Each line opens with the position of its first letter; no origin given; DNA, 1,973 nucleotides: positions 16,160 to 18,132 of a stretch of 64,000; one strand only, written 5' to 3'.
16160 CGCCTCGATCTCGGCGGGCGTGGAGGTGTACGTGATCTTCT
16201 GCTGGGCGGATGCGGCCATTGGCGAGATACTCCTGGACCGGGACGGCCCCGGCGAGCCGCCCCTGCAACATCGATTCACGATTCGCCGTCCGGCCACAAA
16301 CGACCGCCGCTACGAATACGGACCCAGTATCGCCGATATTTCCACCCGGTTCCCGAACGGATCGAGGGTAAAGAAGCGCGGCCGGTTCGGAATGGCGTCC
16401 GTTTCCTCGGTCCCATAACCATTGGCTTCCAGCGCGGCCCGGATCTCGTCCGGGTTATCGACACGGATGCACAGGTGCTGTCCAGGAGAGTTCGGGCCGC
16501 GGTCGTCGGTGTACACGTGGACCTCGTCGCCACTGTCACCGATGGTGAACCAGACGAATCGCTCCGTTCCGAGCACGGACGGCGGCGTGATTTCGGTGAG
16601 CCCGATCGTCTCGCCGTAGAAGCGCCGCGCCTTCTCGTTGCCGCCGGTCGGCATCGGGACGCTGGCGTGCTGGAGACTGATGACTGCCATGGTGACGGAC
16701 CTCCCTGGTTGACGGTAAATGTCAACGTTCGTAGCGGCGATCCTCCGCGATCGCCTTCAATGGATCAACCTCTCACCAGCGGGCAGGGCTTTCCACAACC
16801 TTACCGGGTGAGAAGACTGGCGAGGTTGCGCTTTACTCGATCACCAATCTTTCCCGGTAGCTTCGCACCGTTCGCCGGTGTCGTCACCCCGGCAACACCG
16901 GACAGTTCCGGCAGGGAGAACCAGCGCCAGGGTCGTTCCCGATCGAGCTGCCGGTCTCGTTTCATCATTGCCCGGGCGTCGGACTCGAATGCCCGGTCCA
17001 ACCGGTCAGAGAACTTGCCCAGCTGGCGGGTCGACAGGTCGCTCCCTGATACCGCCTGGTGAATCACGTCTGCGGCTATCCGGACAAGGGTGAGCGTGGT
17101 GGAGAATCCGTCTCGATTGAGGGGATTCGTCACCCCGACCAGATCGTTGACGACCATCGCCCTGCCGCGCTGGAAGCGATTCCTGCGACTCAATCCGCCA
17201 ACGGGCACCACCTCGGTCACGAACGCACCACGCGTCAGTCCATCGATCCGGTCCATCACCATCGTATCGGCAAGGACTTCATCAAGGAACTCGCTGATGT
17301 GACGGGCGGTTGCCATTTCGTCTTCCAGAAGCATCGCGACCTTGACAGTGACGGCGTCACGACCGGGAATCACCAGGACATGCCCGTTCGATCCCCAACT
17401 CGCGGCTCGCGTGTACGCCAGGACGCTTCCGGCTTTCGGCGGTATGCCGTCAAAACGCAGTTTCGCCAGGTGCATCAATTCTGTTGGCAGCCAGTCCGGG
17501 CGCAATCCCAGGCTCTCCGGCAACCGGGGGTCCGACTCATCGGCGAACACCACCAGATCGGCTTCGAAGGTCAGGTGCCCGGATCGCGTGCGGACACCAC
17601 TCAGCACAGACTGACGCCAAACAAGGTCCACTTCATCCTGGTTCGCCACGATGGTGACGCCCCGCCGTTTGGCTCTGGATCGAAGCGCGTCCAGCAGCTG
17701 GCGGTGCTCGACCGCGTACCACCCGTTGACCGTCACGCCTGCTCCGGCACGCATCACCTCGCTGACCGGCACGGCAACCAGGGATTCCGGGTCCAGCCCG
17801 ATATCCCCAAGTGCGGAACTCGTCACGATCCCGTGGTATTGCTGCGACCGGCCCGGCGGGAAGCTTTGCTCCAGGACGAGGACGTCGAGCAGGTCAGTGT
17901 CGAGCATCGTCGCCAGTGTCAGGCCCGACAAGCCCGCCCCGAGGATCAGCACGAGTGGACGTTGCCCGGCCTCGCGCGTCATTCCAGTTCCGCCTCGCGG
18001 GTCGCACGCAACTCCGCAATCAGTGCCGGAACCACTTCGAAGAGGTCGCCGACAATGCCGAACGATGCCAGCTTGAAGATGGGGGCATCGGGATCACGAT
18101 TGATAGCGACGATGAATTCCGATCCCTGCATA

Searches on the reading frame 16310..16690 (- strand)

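Call 19: search_protein_families(library=pfam, proteins=[window:16310-16690:-])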
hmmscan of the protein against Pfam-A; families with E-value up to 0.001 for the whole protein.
window:16310-16690:- (126 aa): 1 family
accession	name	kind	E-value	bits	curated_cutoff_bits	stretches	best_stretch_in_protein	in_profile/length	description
PF00903.31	Glyoxalase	-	6.4e-06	27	20.6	1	13-118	7-121/121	Glyoxalase/Bleomycin resistance protein/Dioxygenase superfamily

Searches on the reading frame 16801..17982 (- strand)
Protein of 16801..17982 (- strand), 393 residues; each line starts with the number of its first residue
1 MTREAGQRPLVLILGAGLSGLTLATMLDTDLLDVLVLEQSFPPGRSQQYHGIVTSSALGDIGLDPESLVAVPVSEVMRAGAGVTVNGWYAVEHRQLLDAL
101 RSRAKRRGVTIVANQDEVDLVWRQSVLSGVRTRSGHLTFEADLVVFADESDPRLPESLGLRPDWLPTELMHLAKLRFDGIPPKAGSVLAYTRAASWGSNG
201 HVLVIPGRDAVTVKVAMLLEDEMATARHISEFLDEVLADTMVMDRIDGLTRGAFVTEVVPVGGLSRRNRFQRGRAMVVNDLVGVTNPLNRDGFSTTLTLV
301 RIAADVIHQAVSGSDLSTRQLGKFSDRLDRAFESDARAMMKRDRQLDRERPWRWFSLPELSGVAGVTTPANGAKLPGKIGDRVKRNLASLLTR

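Call 19: search_protein_families(library=pfam, proteins=[window:16801-17982:-])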
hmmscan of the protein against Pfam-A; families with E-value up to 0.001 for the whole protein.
window:16801-17982:- (393 aa): 1 family
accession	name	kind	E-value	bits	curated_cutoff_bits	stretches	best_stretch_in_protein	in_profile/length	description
PF01266.30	DAO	-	7.2e-10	39.4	27.9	1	78-151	133-207/353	FAD dependent oxidoreductase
